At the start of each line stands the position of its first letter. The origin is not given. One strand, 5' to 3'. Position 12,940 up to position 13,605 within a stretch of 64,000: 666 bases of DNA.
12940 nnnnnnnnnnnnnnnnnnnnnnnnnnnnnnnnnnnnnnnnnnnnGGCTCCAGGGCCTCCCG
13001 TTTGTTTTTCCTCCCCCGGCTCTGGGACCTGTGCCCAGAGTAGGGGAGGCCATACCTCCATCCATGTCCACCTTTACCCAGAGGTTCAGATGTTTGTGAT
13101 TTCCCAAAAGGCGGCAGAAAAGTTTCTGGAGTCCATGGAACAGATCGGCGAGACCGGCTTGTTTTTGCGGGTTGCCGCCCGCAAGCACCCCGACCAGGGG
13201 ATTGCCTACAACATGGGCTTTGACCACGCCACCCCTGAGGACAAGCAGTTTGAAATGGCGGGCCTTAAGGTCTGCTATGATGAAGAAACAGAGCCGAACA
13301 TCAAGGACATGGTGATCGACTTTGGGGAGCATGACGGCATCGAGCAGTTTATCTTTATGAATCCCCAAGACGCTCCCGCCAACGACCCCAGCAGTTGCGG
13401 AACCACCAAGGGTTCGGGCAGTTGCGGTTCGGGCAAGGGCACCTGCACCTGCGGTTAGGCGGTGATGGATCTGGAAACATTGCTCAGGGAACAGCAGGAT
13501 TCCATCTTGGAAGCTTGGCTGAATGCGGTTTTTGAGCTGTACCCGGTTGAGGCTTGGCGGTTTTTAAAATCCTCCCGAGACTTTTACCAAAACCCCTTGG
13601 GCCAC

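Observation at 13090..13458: IscA-fold protein in the dsr operon with the canonical Cys ligands replaced by a Gly/Cys-rich tail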

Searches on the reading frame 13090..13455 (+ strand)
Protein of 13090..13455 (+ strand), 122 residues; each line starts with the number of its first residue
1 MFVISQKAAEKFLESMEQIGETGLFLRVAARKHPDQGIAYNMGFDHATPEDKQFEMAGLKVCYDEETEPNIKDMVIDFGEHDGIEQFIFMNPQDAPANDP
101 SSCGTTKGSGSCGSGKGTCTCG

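Call 3: search_protein_families(library=pfam, proteins=[window:13090-13455:+], max_evalue=1)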
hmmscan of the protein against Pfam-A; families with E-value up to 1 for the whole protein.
window:13090-13455:+ (122 aa): 1 family
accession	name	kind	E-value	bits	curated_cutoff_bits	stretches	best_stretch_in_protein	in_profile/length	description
PF01521.26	Fe-S_biosyn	-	6.5e-06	26.8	26.3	1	4-92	5-100/110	Iron-sulphur cluster biosynthesis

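Call 4: search_protein_families(library=ncbifam, proteins=[window:13090-13455:+], max_evalue=1)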
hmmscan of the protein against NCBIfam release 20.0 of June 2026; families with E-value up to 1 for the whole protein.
window:13090-13455:+ (122 aa): 7 families
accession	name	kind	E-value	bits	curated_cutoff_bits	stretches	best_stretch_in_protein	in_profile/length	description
TIGR00049.1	TIGR00049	subfamily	4.8e-12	46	58.8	1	4-104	3-101/106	iron-sulfur cluster assembly accessory protein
TIGR02011.1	IscA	equivalog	6.6e-07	29.5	150.6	1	4-104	3-100/105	iron-sulfur cluster assembly protein IscA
NF007049.0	PRK09502.1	equivalog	3e-06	27.3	181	1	4-104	5-102/107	iron-sulfur cluster assembly protein IscA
TIGR01997.1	sufA_proteo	equivalog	3.1e-06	27.3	136.2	1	7-97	8-98/107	Fe-S cluster assembly scaffold SufA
NF010147.0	PRK13623.1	equivalog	9.7e-05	22.5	117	1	3-105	11-111/115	iron-sulfur cluster insertion protein ErpA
NF038090.1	IscA_HesB_Se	subfamily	0.0012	19.1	85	1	1-80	1-79/101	IscA/HesB family protein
TIGR03341.1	YhgI_GntY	equivalog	0.0014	18.4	269.35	1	9-93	11-94/190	Fe-S biogenesis protein NfuA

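Call 5: find_homologous_proteins(query=window:13090-13455:+, max_evalue=0.001)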
Query window:13090-13455:+ (122 aa): 9 proteins with E <= 0.001 among 9 candidates.
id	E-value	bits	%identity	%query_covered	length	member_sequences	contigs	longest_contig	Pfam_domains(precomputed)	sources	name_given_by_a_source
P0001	1.6e-77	276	99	100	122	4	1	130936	PF01521.27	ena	-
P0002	1.7e-46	175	64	88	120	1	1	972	-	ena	-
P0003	2.0e-43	165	62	100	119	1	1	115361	PF01521.27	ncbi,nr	ncbi:MAG: iron-sulfur cluster biosynthesis family protein [bacterium]|nr:iron-sulfur cluster biosynt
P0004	1.8e-38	149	57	100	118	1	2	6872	-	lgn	-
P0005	6.9e-29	118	49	98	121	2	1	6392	PF01521.27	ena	-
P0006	9.3e-26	108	51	78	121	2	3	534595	-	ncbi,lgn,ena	-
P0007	1.0e-23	102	47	99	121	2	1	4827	-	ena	-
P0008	1.6e-23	101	48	100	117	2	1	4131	-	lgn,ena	-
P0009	8.4e-5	41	28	75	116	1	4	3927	PF01521.27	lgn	-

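Call 9: search_solved_structures(query=window:13090-13455:+, max_evalue=10, show_alignments=5)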
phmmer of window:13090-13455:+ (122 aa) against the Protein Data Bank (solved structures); distinct sequences matched with E-value up to 10: 13.
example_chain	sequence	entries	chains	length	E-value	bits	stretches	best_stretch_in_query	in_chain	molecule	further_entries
2k4z_A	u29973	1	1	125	2.4e-12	50.4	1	1-101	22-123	DsrR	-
1s98_A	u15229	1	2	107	3.7e-05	27.2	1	16-104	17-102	Protein yfhF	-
1r94_A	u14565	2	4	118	5.8e-05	26.6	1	17-104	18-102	Protein yfhF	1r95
1nwb_A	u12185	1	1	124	0.0045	20.5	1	2-113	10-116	Hypothetical protein AQ_1857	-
5x1e_A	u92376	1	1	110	0.14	15.7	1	10-73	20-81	IcmS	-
5x1e_D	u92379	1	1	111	0.15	15.6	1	10-73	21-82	IcmS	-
5x90_E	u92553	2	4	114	0.16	15.5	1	10-73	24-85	IcmS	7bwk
5xnb_B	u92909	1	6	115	0.16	15.5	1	10-72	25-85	IcmS protein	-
4l87_A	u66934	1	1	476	0.28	14.7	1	45-95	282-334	Serine--tRNA ligase, cytoplasmic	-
8p7b_B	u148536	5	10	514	0.3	14.6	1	45-95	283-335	Serine--tRNA ligase, cytoplasmic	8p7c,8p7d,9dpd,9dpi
4rqe_A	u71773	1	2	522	0.31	14.6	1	45-95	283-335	Serine--tRNA ligase, cytoplasmic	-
3vbb_A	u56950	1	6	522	0.31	14.6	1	45-95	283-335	Seryl-tRNA synthetase, cytoplasmic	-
4rqf_A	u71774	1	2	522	0.31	14.6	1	45-95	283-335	Serine--tRNA ligase, cytoplasmic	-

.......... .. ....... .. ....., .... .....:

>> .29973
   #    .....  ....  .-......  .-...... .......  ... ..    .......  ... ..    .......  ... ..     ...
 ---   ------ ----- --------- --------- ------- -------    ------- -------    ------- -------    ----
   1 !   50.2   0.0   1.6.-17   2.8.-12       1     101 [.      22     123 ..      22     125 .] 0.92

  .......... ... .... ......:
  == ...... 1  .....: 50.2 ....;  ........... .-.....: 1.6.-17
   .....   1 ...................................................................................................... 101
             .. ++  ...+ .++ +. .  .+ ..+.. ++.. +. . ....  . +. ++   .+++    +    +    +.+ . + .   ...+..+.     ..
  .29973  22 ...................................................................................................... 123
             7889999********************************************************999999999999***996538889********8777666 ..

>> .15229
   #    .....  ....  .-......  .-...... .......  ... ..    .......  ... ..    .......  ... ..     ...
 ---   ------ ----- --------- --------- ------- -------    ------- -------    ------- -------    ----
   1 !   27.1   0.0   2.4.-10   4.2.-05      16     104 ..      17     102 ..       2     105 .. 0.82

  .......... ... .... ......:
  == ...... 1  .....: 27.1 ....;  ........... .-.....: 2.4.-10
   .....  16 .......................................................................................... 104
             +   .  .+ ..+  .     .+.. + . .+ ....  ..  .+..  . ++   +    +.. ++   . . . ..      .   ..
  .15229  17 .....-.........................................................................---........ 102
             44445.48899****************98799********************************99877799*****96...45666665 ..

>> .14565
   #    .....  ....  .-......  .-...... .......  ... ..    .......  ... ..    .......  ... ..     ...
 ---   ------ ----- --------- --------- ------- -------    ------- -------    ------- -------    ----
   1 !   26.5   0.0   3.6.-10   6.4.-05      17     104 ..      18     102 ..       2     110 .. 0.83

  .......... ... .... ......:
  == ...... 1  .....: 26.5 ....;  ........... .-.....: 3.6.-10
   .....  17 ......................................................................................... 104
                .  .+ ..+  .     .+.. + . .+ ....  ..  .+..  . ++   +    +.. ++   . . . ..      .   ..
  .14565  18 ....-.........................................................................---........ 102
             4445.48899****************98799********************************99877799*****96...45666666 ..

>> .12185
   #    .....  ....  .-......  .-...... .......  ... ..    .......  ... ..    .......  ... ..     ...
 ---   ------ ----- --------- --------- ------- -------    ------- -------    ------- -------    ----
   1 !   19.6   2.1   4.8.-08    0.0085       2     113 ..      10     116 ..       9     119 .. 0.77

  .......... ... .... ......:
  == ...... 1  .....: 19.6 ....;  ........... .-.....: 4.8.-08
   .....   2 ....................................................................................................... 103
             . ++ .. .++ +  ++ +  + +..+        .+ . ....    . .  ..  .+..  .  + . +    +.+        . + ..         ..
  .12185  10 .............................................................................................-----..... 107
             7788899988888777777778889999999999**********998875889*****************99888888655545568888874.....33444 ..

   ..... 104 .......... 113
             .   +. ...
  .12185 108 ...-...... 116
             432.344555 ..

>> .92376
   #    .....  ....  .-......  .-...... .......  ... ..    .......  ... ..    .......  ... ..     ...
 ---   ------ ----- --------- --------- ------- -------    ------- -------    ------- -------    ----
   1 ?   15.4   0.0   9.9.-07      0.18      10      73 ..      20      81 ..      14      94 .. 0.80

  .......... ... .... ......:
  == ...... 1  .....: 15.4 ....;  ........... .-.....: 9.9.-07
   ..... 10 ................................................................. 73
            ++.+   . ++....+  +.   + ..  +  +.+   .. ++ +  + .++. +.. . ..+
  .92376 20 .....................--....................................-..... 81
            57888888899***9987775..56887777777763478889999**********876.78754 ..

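Call 11: find_encoding_contigs(protein=P0003, flank=8000, max_places=3)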
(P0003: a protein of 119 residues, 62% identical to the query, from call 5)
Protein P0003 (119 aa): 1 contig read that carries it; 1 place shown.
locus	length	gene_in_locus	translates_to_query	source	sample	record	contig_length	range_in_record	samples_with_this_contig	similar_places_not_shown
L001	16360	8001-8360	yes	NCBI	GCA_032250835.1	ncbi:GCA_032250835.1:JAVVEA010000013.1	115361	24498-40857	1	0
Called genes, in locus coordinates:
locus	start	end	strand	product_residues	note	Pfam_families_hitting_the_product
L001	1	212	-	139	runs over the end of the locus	PF00011:HSP20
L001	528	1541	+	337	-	PF13379:NMT1_2, PF09084:NMT1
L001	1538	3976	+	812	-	PF00672:HAMP, PF00989:PAS, PF08448:PAS_4, PF13426:PAS_9, PF08447:PAS_3, PF00512:HisKA, PF02518:HATPase_c, PF00072:Response_reg, +1 more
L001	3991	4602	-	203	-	PF13847:Methyltransf_31 (weak), PF08241:Methyltransf_11, PF08242:Methyltransf_12, PF13649:Methyltransf_25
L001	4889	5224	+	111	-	PF04358:DsrC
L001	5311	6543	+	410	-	PF03460:NIR_SIR_ferr, PF01077:NIR_SIR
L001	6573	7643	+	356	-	PF03460:NIR_SIR_ferr, PF01077:NIR_SIR, PF12838:Fer4_7 (weak), PF00037:Fer4 (weak)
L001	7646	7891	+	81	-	-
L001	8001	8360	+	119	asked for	PF01521:Fe-S_biosyn (weak)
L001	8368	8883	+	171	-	PF14361:RsbRD_N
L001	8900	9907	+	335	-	PF02665:Nitrate_red_gam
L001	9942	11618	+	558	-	PF13237:Fer4_10 (faint), PF12838:Fer4_7 (weak), PF13183:Fer4_8, PF13534:Fer4_17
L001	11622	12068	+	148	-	-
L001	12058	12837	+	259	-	PF12837:Fer4_6 (faint), PF13237:Fer4_10 (faint), PF13187:Fer4_9 (weak), PF13247:Fer4_11, PF12838:Fer4_7 (weak)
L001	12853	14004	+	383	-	PF03916:NrfD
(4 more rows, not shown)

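Call 12: find_encoding_contigs(protein=P0006, flank=8000, max_places=3)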
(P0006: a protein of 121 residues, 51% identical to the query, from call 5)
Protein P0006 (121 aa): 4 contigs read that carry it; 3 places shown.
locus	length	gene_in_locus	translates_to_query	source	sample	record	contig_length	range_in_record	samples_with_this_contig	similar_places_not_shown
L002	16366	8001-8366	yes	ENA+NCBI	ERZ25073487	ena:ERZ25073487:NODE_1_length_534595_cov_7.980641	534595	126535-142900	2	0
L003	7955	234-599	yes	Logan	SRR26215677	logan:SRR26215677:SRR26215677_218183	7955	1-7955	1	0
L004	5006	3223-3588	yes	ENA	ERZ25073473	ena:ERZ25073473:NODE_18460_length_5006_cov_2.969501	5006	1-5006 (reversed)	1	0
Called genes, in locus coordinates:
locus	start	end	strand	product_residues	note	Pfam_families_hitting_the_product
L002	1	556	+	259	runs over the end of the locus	PF01925:TauE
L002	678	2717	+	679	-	PF07696:7TMR-DISMED2, PF07695:7TMR-DISM_7TM, PF07228:SpoIIE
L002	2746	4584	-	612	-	PF00015:MCPsignal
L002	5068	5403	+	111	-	PF04358:DsrC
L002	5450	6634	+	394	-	PF03460:NIR_SIR_ferr, PF01077:NIR_SIR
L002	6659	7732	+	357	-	PF03460:NIR_SIR_ferr, PF01077:NIR_SIR, PF12838:Fer4_7 (weak), PF00037:Fer4 (weak)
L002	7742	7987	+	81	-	-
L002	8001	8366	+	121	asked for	-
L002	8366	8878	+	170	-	-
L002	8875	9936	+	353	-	PF02665:Nitrate_red_gam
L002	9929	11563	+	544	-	PF13187:Fer4_9 (faint), PF13237:Fer4_10 (faint), PF13183:Fer4_8, PF13534:Fer4_17, PF02754:CCG (faint)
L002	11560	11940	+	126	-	-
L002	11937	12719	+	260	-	PF12837:Fer4_6 (faint), PF13237:Fer4_10 (faint), PF13183:Fer4_8 (faint), PF13187:Fer4_9 (faint), PF12838:Fer4_7 (weak), PF13247:Fer4_11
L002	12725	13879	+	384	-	PF03916:NrfD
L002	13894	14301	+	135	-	-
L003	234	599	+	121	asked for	-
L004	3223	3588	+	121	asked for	-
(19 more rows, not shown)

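Call 17: find_related_loci(query=A2, collection=genome_contigs, flank=10000)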
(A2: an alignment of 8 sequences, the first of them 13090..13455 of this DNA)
Query A2 (122 aa) in genome_contigs; peptide patterns used: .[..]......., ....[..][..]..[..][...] (x = any residue, [..] = any of these).
34 stretches matched a pattern; 13 encode a relative of the query (tblastn E <= 1e-3); 13 distinct loci.
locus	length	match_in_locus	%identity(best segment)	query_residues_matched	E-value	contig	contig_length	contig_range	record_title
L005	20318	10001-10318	63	1-106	2e-44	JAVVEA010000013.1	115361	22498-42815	MAG: bacterium isolate TamC13-09 NODE_13_length_115361_cov_14.218009, whole genome shotgun sequence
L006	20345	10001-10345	54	1-122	1e-39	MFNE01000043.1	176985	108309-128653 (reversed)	MAG: Candidatus Lambdaproteobacteria bacterium RIFOXYD2_FULL_50_16 rifoxyd2_full_scaffold_52, whole genome shotgun seque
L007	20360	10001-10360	50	1-121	8e-33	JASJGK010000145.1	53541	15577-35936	MAG: SAR324 cluster bacterium isolate ChS5.bin.62 ChesSed_k141_1330385, whole genome shotgun sequence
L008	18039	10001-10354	43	1-116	2e-27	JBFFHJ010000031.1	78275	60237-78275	MAG: bacterium isolate Mix_mud16.2022.02.20 k141_1448266_length_78275_cov_12.0000, whole genome shotgun sequence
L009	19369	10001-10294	46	1-98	3e-26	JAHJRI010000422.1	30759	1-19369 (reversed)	MAG: bacterium isolate OS_PC_MetaG.mb.142 OS_PC_MetaG.mb.142_k141_662657, whole genome shotgun sequence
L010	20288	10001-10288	51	1-95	5e-26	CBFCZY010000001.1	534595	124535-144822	MAG TPA_asm: uncultured bacterium isolate SRR26215677_concoct_114 genome assembly, contig: ERZ25073487.1, whole genome s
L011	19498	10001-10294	44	1-98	6e-26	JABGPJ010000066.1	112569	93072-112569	MAG: Deltaproteobacteria bacterium isolate co234_bin29 NODE_312_length_112569_cov_19.518682, whole genome shotgun sequen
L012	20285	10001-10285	44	1-95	6e-26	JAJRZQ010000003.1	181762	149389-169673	MAG: bacterium isolate Dive96_bin4.205 k141_254595, whole genome shotgun sequence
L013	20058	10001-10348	42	1-114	3e-25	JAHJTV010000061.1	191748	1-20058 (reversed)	MAG: bacterium isolate OS_PC_MetaG.mb.69 OS_PC_MetaG.mb.69_k141_463567, whole genome shotgun sequence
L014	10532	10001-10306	42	1-102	2e-23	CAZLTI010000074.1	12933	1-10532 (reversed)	MAG TPA_asm: uncultured Pseudomonadota bacterium isolate binchicken_co397_15 genome assembly, contig: NODE_623_length_12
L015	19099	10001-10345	40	1-114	6e-22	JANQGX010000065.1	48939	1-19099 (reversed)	MAG: SAR324 cluster bacterium isolate PL23b_bin.69 k99_2045138, whole genome shotgun sequence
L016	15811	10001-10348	42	1-114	6e-21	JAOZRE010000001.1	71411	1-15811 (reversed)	MAG: bacterium isolate GMC6.concoct.212 GMC6_93_length_71411_cov_6.528379, whole genome shotgun sequence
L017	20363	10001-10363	30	1-121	1e-9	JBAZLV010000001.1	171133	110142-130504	MAG: Nitrospirota bacterium isolate SO_2017_LW4_23 scaffold_189_c1_LW137-91_2017, whole genome shotgun sequence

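Call 20: search_protein_representatives(alignment_id=A1)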
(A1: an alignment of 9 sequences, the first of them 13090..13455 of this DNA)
Query: 9 sequences, 120 profile positions. Proteins with E-value up to 0.001 (for the whole library): 2226; up to 1e-10: 210; up to 1e-30: 5. The best 150 are listed.
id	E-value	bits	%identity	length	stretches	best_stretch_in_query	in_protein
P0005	7.9e-52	190.5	-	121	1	1-120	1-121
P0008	1.1e-47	177.2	-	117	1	1-120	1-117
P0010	1.7e-42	160.4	-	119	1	1-120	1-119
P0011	3.6e-40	152.9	-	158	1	1-120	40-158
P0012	4.4e-36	139.7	-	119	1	1-120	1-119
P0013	1.6e-27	112.1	-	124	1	1-104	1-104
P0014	2.2e-27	111.6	-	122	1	1-117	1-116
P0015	5.3e-27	110.4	-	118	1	2-112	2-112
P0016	1.7e-26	108.8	-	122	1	1-119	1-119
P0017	7.0e-26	106.8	-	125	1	1-119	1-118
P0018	1.8e-24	102.2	-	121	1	1-117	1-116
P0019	2.4e-24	101.8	-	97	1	1-95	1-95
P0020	3.7e-24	101.2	-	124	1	1-120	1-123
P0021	1.5e-23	99.2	-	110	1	1-98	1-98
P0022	3.2e-23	98.2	-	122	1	1-117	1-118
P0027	5.2e-22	94.3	-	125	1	1-116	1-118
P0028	5.9e-22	94.1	-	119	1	1-117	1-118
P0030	7.6e-22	93.8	-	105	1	1-96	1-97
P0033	1.8e-21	92.5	-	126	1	1-118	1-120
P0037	8.1e-21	90.5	-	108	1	1-95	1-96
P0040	1.8e-20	89.3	-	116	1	1-117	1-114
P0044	7.6e-20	87.3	-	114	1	1-102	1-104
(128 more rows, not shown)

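Call 26: list_cluster_members(proteins=[P0014, P0017, P0018, P0020, P0027, P0028, P0033, P0040, P0016, P0030])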
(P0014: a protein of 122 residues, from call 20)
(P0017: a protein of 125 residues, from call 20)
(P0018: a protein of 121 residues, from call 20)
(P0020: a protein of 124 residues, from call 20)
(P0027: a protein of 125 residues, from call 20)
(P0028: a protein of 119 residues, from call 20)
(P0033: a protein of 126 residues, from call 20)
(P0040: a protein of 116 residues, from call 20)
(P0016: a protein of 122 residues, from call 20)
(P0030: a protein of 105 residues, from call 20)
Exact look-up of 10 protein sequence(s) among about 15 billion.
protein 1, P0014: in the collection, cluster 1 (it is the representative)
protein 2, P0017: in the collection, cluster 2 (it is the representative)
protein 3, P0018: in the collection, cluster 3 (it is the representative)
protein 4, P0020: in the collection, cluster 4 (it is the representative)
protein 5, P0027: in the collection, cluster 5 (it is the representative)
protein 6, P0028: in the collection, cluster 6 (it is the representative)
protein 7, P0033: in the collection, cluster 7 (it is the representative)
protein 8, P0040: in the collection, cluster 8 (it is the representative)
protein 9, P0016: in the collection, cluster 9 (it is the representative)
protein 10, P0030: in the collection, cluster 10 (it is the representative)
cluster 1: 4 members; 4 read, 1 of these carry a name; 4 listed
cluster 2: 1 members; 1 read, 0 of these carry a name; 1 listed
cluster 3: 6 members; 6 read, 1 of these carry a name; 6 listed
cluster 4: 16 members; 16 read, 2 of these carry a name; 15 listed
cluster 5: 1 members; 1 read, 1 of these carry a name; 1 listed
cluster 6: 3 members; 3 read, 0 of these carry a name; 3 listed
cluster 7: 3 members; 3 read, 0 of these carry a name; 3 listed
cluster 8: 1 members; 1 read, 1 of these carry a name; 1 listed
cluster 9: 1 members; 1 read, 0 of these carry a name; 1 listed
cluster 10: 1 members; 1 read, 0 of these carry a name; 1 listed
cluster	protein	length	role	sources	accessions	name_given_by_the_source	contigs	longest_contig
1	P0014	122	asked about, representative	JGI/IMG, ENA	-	iron-sulfur cluster assembly protein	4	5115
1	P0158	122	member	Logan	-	-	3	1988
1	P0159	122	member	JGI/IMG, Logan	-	-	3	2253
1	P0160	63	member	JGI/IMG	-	-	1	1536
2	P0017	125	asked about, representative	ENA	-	-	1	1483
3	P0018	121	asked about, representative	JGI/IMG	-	iron-sulfur cluster assembly protein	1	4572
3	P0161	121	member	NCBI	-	-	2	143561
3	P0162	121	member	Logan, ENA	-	-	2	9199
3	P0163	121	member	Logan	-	-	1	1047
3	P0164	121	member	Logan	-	-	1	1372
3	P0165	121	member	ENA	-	-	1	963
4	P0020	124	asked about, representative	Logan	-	-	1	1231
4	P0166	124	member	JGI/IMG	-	iron-sulfur cluster assembly protein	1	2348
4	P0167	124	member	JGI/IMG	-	iron-sulfur cluster assembly protein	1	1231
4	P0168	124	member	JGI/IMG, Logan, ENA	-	-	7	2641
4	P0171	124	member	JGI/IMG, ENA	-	-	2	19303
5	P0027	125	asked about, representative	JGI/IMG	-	iron-sulfur cluster assembly protein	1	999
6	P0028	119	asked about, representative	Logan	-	-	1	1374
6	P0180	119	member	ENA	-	-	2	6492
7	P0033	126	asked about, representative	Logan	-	-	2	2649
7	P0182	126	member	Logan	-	-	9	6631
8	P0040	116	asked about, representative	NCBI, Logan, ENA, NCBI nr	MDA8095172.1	MAG: iron-sulfur cluster assembly accessory protein [Betaproteobacteria bacterium] | iron-sulfur cluster assembly accessory protein [Betaproteobacteria bacterium]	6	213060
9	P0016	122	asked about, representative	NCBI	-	-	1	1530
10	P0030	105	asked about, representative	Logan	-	-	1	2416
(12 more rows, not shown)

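Call 28: find_encoding_contigs(protein=P0040, flank=10000, max_places=2)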
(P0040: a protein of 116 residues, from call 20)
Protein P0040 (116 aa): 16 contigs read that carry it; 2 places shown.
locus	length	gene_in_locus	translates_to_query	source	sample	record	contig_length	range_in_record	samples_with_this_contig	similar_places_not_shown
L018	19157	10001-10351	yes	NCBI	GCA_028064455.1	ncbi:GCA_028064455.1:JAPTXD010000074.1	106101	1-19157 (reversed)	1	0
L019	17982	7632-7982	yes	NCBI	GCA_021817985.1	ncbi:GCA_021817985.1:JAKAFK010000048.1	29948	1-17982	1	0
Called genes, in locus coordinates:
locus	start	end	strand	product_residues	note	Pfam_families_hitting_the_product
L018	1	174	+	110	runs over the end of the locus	PF04358:DsrC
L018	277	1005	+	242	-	PF02665:Nitrate_red_gam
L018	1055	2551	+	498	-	PF13187:Fer4_9 (faint), PF13183:Fer4_8, PF13237:Fer4_10 (faint), PF13534:Fer4_17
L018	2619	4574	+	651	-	PF14691:Fer4_20, PF00890:FAD_binding_2 (weak), PF01266:DAO (weak), PF07992:Pyr_redox_2, PF12831:FAD_oxidored (weak), PF13450:NAD_binding_8, PF12838:Fer4_7 (weak), PF14697:Fer4_21 (weak), +6 more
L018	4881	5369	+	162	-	-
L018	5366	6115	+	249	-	PF13187:Fer4_9 (faint), PF12838:Fer4_7 (weak), PF13247:Fer4_11, PF00037:Fer4 (weak), PF12837:Fer4_6 (weak)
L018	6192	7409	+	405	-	PF03916:NrfD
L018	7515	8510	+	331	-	PF02885:Glycos_trans_3N, PF00591:Glycos_transf_3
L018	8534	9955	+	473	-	PF01656:CbiA, PF13500:AAA_26, PF07685:GATase_3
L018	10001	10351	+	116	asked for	PF01521:Fe-S_biosyn (weak)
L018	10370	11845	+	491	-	PF00890:FAD_binding_2 (weak), PF01134:GIDA (weak), PF01494:FAD_binding_3 (faint), PF03486:HI0933_like (faint), PF07992:Pyr_redox_2, PF12831:FAD_oxidored, PF00070:Pyr_redox, PF02852:Pyr_redox_dim, +1 more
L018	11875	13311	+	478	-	PF13241:NAD_binding_7, PF14824:Sirohm_synth_M, PF10414:CysG_dimeriser, PF00590:TP_methylase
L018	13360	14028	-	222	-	PF00072:Response_reg, PF08281:Sigma70_r4_2 (weak), PF00196:GerE, PF13936:HTH_38 (weak)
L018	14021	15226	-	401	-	PF13185:GAF_2, PF01590:GAF (weak), PF07730:HisKA_3, PF13581:HATPase_c_2 (weak), PF02518:HATPase_c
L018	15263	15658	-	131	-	-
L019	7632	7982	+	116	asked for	PF01521:Fe-S_biosyn (weak)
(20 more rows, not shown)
